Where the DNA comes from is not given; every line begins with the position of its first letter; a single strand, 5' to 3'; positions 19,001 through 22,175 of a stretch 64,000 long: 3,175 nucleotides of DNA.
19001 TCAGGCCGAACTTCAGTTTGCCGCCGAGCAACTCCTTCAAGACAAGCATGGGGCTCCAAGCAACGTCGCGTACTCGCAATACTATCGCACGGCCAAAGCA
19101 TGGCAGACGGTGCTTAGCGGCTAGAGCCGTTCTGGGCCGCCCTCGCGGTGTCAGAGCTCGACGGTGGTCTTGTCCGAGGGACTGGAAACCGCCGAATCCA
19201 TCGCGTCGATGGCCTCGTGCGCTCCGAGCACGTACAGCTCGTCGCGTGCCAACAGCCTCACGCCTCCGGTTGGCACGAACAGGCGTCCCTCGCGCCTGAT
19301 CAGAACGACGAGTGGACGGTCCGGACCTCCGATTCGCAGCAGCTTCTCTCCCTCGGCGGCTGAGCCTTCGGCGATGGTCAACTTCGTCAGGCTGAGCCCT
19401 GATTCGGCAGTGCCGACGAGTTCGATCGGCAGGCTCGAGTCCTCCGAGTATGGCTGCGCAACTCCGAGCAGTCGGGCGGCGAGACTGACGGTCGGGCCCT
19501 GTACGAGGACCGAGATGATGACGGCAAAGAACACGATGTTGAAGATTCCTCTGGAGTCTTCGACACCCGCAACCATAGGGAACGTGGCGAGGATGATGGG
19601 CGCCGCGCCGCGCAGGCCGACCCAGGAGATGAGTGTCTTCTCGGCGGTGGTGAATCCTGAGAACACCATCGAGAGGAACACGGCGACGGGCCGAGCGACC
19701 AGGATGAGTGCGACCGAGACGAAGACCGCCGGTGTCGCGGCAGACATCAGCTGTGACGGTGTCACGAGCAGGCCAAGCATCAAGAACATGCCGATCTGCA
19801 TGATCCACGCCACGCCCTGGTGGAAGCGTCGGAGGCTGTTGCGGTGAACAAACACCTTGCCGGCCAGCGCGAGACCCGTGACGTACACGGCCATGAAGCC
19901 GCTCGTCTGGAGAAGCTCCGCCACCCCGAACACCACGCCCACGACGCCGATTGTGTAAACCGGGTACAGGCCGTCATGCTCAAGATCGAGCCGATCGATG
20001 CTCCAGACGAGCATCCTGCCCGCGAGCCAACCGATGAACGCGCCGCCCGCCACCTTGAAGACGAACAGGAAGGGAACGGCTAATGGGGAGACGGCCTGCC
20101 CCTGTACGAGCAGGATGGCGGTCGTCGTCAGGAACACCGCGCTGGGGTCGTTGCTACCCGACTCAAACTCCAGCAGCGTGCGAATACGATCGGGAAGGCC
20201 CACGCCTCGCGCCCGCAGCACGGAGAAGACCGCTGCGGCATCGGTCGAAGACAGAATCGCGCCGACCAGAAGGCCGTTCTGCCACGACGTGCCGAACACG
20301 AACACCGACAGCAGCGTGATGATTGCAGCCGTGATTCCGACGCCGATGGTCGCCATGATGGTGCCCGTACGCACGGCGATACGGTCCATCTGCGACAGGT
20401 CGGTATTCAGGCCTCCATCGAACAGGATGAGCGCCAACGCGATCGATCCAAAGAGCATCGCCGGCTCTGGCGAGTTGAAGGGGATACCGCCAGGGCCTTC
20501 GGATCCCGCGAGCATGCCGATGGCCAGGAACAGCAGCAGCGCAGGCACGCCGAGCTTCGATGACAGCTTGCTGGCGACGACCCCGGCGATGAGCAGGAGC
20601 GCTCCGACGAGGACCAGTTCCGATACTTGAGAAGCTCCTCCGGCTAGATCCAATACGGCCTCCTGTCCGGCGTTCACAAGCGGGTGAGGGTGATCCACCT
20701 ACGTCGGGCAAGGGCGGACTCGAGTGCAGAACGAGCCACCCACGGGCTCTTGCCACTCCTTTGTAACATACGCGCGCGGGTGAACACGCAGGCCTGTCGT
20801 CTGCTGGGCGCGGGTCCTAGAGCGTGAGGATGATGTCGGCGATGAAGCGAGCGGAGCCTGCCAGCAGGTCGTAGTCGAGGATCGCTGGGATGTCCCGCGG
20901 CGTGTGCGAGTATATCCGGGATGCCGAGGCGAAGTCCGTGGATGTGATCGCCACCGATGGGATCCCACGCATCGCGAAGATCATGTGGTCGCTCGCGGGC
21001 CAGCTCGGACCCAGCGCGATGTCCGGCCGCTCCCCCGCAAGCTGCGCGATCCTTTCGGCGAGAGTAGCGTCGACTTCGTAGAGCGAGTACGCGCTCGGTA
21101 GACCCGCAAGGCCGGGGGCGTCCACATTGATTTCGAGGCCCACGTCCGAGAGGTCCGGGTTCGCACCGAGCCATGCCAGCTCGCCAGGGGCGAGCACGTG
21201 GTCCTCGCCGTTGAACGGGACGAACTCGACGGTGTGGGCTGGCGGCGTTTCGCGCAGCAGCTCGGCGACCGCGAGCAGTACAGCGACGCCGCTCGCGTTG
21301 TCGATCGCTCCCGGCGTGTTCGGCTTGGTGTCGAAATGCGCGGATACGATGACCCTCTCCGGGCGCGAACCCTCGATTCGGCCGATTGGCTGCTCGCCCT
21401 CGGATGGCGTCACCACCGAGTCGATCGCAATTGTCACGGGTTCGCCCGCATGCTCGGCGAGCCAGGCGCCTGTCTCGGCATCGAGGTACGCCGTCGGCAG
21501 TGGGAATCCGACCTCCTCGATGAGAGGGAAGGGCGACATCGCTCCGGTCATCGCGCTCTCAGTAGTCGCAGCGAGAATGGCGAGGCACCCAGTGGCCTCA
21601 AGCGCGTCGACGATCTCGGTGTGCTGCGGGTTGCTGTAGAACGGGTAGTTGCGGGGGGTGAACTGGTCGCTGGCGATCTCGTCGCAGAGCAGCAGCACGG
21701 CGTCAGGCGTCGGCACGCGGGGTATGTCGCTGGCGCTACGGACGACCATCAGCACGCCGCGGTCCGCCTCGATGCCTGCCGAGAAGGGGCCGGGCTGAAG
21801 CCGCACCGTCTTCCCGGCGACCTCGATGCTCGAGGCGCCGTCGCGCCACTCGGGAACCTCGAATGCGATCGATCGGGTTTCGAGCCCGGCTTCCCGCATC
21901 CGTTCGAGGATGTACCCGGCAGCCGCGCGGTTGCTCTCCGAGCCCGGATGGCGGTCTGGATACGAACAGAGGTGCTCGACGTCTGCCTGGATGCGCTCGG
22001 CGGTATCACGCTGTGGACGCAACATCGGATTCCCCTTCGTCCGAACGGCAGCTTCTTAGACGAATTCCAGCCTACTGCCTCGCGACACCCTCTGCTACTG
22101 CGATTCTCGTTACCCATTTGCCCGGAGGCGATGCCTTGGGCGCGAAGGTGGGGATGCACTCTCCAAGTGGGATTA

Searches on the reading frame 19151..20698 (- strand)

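Call 76: search_protein_families(library=pfam, proteins=[window:19151-20698:-], max_evalue=0.0001)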
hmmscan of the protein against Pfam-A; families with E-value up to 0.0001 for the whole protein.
window:19151-20698:- (515 aa): 2 families
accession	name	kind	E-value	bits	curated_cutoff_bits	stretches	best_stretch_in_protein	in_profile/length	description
PF00999.27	Na_H_Exchanger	-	1.3e-47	162.9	26.2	1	35-406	4-371/375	Sodium/hydrogen exchanger, transmembrane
PF02080.26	TrkA_C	-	1.4e-06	28.6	27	1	439-501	3-67/71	TrkA-C domain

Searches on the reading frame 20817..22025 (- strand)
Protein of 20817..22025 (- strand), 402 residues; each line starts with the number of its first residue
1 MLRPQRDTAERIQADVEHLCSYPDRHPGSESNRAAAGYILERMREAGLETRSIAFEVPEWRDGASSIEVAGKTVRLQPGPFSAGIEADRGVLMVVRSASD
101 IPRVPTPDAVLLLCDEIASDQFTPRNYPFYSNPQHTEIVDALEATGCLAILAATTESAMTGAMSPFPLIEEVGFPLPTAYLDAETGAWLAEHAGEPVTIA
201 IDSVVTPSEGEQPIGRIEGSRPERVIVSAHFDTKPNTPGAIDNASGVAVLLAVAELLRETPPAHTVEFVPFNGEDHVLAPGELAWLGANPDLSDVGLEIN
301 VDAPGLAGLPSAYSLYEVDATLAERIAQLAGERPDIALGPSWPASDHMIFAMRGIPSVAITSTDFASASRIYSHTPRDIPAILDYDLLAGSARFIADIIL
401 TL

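Call 76: search_protein_families(library=pfam, proteins=[window:20817-22025:-], max_evalue=0.0001)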
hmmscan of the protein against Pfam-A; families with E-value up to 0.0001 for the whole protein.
window:20817-22025:- (402 aa): 1 family
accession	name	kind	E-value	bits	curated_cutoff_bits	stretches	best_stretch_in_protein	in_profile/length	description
PF04389.22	Peptidase_M28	-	3.4e-25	89.4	21.3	1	214-397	3-191/193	Peptidase family M28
